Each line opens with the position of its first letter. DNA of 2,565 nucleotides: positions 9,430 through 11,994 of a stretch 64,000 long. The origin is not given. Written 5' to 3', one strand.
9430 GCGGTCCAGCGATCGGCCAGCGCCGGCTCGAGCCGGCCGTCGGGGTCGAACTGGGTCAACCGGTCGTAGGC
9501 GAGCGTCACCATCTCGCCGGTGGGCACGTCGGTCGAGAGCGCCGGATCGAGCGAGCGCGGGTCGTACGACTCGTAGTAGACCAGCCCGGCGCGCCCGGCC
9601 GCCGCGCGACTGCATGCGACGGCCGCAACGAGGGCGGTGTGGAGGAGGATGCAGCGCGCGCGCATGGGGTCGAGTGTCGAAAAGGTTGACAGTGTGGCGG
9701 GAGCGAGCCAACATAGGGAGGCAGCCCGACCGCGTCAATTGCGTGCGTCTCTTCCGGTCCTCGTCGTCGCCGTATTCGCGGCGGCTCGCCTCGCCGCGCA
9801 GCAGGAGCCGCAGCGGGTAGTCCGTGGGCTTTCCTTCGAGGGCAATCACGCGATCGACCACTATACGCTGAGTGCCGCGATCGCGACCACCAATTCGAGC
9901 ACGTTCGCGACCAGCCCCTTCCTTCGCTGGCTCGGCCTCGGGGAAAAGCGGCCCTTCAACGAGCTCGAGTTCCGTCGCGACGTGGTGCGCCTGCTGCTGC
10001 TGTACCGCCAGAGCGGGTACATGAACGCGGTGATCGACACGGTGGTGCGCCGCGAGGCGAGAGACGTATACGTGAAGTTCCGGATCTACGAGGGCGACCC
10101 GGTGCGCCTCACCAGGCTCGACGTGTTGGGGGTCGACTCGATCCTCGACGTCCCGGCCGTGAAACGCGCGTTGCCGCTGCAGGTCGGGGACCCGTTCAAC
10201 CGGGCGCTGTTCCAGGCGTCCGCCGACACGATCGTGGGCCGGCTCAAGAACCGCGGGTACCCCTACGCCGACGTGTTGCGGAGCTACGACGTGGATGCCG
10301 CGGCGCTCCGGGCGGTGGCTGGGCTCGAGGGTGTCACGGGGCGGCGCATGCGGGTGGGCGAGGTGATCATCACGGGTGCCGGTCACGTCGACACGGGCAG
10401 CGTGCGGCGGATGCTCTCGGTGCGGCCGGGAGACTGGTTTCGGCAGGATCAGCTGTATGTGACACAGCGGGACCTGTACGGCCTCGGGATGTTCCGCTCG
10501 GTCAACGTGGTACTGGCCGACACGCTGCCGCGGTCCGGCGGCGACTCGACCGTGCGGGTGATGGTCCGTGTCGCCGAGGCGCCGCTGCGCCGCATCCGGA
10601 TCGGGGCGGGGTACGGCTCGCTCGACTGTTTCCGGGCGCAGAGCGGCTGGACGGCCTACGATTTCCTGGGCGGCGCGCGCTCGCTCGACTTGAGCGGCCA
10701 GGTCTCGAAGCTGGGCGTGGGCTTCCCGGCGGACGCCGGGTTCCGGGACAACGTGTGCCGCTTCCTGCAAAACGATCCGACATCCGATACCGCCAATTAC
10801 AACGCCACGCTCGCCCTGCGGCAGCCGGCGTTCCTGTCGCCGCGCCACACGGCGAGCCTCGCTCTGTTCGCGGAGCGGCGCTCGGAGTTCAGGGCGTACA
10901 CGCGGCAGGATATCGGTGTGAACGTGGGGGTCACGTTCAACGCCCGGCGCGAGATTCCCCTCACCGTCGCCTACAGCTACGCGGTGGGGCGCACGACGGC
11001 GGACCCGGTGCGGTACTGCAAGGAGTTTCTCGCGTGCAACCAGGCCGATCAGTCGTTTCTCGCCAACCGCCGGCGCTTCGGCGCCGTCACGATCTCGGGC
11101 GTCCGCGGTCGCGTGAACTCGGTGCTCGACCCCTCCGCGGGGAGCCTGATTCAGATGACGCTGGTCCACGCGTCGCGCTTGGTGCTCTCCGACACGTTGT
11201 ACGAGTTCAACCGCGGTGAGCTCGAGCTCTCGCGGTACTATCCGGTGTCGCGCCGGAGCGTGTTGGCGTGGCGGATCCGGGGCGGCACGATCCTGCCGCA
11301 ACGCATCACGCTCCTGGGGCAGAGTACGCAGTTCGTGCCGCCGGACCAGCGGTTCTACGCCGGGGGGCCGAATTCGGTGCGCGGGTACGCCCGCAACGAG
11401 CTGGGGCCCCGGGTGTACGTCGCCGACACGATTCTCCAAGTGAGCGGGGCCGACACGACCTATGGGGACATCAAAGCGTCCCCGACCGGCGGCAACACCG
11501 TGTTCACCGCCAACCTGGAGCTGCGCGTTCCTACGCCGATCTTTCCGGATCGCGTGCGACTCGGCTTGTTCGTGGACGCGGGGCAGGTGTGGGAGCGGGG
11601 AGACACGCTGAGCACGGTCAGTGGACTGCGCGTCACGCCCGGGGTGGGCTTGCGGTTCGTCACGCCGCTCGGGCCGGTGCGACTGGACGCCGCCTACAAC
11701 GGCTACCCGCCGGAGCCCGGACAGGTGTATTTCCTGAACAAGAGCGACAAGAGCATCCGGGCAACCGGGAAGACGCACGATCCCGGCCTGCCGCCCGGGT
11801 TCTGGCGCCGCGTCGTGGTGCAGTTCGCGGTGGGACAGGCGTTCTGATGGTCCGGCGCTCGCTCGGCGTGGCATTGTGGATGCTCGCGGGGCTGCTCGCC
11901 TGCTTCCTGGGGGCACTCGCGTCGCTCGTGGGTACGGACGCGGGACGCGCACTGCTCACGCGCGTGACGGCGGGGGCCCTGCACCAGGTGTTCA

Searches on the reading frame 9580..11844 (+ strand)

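Call 11: search_protein_families(library=pfam, proteins=[window:9580-11844:+], max_evalue=0.0001)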
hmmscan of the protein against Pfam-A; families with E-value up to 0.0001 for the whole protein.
window:9580-11844:+ (755 aa): 2 families
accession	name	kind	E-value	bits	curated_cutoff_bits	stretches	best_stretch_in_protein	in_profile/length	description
PF01103.29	Omp85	-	1.5e-41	143.4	24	1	404-706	17-304/325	Omp85 superfamily domain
PF07244.20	POTRA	-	2.4e-22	79.8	21.3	2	81-172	3-79/79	Surface antigen variable number repeat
